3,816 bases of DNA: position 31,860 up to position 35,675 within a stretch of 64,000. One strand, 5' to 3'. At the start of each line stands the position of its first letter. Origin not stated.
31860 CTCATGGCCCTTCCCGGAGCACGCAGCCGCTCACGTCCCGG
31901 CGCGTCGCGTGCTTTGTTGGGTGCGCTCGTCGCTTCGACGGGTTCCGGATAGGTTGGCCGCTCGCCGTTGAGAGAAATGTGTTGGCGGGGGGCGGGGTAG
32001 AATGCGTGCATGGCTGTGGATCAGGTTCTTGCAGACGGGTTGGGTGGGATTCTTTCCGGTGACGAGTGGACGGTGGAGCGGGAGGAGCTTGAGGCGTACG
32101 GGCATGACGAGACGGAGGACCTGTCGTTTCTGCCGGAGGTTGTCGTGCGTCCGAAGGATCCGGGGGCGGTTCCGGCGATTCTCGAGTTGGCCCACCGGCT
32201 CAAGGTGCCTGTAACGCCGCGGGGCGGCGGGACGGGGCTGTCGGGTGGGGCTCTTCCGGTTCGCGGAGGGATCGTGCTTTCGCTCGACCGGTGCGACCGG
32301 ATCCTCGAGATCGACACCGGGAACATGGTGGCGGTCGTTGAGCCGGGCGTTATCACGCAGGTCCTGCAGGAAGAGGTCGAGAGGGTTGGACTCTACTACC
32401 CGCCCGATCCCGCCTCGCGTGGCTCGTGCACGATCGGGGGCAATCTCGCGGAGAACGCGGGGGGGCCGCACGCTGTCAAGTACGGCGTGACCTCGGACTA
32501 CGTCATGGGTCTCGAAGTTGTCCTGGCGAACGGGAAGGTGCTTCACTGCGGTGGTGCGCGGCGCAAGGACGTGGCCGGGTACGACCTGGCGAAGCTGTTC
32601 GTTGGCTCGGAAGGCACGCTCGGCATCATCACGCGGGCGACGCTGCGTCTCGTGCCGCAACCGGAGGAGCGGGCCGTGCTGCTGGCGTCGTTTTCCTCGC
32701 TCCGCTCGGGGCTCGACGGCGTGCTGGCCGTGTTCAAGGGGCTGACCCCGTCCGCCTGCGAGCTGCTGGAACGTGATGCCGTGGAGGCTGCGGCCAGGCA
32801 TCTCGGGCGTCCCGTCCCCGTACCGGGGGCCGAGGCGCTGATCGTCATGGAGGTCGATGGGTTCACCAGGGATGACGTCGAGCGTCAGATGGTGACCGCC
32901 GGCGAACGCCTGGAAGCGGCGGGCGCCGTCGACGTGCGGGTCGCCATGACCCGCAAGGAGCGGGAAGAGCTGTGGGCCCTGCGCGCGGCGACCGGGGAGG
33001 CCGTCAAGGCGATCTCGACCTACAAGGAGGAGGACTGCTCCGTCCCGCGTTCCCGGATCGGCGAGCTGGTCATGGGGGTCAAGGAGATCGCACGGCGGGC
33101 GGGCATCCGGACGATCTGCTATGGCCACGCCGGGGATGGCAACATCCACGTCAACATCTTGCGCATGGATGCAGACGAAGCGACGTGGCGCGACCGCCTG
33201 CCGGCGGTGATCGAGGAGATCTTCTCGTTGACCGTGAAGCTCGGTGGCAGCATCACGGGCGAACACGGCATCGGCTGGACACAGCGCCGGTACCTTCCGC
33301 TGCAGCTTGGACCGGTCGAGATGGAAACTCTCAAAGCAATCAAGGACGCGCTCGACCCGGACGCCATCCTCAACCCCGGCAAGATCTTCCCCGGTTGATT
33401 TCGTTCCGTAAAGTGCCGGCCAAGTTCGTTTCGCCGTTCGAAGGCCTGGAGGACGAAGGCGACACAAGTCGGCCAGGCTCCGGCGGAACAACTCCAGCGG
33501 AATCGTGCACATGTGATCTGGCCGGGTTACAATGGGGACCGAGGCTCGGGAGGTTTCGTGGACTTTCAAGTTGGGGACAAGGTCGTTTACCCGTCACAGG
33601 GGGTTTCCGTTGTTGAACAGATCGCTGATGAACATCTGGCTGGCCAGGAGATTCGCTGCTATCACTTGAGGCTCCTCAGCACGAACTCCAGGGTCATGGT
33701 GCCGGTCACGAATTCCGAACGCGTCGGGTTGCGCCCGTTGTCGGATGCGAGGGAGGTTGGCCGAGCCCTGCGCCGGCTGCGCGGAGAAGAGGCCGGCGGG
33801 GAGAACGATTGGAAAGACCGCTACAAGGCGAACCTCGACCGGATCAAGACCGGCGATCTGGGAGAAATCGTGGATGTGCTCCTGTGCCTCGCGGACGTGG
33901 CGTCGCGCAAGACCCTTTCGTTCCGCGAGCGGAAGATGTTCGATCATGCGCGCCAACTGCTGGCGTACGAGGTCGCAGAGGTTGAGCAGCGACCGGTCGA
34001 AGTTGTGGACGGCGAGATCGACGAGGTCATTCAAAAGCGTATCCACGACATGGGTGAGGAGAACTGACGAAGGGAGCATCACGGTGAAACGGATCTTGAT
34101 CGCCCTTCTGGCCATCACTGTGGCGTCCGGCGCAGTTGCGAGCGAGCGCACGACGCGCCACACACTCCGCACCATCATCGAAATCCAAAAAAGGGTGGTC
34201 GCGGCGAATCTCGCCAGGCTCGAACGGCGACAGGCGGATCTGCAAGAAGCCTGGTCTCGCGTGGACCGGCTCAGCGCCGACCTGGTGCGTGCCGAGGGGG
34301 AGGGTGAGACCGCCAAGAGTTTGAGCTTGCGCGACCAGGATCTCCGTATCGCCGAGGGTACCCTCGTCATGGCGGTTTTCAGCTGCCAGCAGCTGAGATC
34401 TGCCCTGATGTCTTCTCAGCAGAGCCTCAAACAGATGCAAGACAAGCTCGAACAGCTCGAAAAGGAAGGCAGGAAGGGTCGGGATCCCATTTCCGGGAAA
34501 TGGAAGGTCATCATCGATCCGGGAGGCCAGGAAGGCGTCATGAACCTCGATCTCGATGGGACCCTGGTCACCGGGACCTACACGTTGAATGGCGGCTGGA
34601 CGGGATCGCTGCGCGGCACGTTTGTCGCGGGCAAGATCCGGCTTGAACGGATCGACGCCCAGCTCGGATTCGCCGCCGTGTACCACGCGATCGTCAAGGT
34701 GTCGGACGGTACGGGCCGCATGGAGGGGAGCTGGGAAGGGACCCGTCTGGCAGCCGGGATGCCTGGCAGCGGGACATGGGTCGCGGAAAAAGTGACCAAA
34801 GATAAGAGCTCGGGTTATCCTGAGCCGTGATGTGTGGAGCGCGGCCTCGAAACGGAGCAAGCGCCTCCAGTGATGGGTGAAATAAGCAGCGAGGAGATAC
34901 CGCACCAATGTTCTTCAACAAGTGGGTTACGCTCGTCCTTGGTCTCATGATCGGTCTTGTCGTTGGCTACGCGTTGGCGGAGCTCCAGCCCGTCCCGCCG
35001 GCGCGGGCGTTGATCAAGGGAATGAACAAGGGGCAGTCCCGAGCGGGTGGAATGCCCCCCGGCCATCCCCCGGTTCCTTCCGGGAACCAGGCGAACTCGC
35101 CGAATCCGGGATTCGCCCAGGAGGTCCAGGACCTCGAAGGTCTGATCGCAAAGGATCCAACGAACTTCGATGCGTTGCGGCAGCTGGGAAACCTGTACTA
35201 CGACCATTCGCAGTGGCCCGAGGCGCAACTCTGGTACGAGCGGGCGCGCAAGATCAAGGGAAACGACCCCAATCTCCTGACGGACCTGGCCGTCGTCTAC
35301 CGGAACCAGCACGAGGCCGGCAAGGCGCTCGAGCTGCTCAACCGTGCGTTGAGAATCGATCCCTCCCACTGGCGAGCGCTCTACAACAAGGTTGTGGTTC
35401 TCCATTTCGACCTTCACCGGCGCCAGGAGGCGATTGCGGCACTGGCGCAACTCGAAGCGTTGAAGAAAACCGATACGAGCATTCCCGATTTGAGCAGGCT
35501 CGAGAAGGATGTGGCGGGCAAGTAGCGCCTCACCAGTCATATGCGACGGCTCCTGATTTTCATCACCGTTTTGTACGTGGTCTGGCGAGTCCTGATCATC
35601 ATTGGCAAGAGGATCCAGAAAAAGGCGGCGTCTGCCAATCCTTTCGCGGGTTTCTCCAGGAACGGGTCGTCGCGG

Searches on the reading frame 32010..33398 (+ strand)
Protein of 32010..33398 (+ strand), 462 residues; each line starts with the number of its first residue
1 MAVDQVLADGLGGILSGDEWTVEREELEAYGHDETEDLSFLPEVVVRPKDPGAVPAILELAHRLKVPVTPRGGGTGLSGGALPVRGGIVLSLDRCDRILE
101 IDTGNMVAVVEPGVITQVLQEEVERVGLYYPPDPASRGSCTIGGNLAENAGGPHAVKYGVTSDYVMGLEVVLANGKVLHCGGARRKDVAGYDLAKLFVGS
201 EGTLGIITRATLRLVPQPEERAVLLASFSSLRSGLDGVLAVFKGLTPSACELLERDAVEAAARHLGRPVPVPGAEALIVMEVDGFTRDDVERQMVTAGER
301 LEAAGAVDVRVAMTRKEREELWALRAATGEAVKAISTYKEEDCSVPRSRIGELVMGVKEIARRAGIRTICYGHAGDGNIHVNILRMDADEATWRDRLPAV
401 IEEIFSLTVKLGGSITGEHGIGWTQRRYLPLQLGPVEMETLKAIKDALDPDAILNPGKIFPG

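Call 69: search_protein_families(library=pfam, proteins=[window:32010-33398:+], max_evalue=0.00001)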
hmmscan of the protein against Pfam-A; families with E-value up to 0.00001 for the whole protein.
window:32010-33398:+ (462 aa): 2 families
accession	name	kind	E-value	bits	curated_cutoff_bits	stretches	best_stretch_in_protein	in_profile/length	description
PF02913.24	FAD-oxidase_C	-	2.3e-58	198.3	21.2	1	218-459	2-248/248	FAD linked oxidases, C-terminal domain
PF01565.28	FAD_binding_4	-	9.4e-43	145.7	26.4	1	42-181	1-139/139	FAD binding domain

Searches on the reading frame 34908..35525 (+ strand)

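Call 85: search_protein_families(library=pfam, proteins=[window:34908-35525:+], max_evalue=0.0001)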
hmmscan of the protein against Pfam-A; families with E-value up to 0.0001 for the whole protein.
window:34908-35525:+ (205 aa): 10 families
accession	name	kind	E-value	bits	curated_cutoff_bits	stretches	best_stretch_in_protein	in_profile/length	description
PF13431.12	TPR_17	-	1.2e-12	47.5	24.4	0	79-107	5-33/34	Tetratricopeptide repeat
PF07719.23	TPR_2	-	1.6e-11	43.8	27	0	123-154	3-34/34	Tetratricopeptide repeat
PF14559.12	TPR_19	-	1.4e-10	41.8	25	0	74-123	12-61/68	Tetratricopeptide repeat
PF13414.12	TPR_11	-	3.9e-10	39.7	26.8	0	94-132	1-39/42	TPR repeat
PF00515.34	TPR_1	-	1.4e-09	37.8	27.8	0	123-154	3-34/34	Tetratricopeptide repeat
PF12895.13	ANAPC3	-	4.9e-08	33.6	27.2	1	99-180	1-80/82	Anaphase-promoting complex, cyclosome, subunit 3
PF13432.12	TPR_16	-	6.4e-08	33.3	32.7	0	126-184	2-59/65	Tetratricopeptide repeat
PF13424.12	TPR_12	-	7.7e-08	32.9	30.1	0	123-186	5-75/77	Tetratricopeptide repeat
PF13428.12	TPR_14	-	8.8e-08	32.6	23.5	0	121-161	1-41/44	Tetratricopeptide repeat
PF13374.12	TPR_10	-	2.4e-05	24.6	27.5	0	89-116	4-31/42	Tetratricopeptide repeat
